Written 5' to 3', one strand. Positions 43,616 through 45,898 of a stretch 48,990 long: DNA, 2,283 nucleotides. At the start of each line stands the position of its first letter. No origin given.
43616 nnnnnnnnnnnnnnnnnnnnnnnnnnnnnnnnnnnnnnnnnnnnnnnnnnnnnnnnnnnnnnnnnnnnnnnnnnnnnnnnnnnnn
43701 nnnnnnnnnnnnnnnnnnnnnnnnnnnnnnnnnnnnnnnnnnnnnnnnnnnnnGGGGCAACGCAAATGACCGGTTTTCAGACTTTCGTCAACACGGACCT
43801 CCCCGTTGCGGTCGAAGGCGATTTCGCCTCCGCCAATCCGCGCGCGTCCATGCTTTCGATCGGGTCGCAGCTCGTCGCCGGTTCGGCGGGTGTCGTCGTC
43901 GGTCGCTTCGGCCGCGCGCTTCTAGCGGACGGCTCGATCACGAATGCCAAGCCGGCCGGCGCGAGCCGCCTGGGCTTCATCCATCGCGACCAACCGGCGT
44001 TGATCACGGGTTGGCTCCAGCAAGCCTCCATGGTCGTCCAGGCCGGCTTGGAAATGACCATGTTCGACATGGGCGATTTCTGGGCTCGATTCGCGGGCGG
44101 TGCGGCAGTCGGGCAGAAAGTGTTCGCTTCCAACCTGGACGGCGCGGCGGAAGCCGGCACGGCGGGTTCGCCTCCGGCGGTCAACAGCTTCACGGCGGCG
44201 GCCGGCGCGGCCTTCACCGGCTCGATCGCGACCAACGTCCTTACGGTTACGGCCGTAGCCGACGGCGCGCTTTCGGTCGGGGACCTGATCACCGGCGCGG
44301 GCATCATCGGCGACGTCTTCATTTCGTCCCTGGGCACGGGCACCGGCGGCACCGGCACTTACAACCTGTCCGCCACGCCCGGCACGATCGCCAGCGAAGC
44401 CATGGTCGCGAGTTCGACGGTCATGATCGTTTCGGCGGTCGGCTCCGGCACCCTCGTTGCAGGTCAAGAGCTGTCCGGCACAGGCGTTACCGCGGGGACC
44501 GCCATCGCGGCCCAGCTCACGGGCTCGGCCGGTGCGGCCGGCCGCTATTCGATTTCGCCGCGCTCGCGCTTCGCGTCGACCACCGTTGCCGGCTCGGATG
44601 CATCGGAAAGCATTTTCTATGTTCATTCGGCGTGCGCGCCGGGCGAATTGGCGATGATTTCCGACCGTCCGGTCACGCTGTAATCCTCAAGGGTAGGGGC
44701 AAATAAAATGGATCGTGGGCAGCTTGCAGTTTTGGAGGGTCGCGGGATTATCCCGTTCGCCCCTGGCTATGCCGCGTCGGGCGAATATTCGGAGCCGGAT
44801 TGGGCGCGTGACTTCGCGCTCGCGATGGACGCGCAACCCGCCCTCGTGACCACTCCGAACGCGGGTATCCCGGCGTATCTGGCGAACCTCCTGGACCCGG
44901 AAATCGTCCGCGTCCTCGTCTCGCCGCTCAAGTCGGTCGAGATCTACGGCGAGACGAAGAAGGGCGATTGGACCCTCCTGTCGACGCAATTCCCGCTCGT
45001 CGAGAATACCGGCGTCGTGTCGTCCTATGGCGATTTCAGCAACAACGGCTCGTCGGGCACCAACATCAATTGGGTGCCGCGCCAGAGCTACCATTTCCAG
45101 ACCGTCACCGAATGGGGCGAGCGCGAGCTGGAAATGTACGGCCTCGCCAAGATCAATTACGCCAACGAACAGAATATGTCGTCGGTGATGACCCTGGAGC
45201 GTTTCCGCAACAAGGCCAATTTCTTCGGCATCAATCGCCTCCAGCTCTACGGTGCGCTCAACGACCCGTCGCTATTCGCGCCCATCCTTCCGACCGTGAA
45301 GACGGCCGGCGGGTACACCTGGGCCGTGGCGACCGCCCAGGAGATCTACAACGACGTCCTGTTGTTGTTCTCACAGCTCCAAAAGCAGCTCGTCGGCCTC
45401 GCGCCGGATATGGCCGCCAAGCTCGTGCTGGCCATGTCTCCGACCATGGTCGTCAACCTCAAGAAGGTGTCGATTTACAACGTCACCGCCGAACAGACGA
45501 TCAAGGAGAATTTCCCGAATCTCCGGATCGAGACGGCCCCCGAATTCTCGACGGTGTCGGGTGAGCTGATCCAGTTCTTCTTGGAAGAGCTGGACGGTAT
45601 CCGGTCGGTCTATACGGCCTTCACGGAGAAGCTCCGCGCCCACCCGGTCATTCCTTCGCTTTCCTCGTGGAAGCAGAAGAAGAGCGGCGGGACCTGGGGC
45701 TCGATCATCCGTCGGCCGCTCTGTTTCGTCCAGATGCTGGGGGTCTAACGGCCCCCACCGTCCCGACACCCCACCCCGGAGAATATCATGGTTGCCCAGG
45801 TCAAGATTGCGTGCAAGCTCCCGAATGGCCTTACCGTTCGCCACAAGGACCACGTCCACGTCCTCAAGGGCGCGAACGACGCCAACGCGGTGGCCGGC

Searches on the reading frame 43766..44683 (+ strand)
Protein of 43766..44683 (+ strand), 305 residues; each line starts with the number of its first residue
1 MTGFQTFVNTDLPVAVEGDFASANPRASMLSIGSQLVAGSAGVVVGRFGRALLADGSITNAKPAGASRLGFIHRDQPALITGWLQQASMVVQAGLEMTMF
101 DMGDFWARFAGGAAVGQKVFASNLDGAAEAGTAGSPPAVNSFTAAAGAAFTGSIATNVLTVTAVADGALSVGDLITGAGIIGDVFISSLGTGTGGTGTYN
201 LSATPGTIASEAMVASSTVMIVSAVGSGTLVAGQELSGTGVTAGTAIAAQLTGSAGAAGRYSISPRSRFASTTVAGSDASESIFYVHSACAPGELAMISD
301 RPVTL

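Call 9: search_protein_families(library=pfam, max_evalue=0.01, proteins=[window:43766-44683:+])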
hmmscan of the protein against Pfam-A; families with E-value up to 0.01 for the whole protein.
window:43766-44683:+ (305 aa): 2 families
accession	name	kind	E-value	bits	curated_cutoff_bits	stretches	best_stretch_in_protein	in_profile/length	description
PF23982.2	XM1_gp53_minor_capsid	-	1.5e-23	83.8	27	1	4-157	1-147/154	XM1 gp53 minor capsid protein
PF22758.2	Phage_cement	-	1.8e-14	54.5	27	1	4-158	1-139/146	Structural cement protein (E217 gp24/Pam3 gp6)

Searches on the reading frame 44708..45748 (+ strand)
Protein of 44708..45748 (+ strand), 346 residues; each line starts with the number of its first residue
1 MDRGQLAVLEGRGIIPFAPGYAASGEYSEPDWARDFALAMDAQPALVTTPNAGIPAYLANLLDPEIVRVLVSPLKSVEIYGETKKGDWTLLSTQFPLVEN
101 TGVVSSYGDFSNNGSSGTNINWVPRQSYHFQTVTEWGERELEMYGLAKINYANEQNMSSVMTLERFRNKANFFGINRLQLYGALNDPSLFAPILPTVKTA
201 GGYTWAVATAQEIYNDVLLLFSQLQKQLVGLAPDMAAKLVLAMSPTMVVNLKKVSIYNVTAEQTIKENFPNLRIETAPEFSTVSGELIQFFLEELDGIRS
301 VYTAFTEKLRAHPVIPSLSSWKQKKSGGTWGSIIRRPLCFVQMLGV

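Call 9: search_protein_families(library=pfam, max_evalue=0.01, proteins=[window:44708-45748:+])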
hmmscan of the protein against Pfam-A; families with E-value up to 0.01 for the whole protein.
window:44708-45748:+ (346 aa): 1 family
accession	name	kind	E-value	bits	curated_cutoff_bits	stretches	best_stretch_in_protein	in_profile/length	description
PF09950.15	Major_capside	-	0.0051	16.6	26.8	1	157-268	57-166/251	Major capsid protein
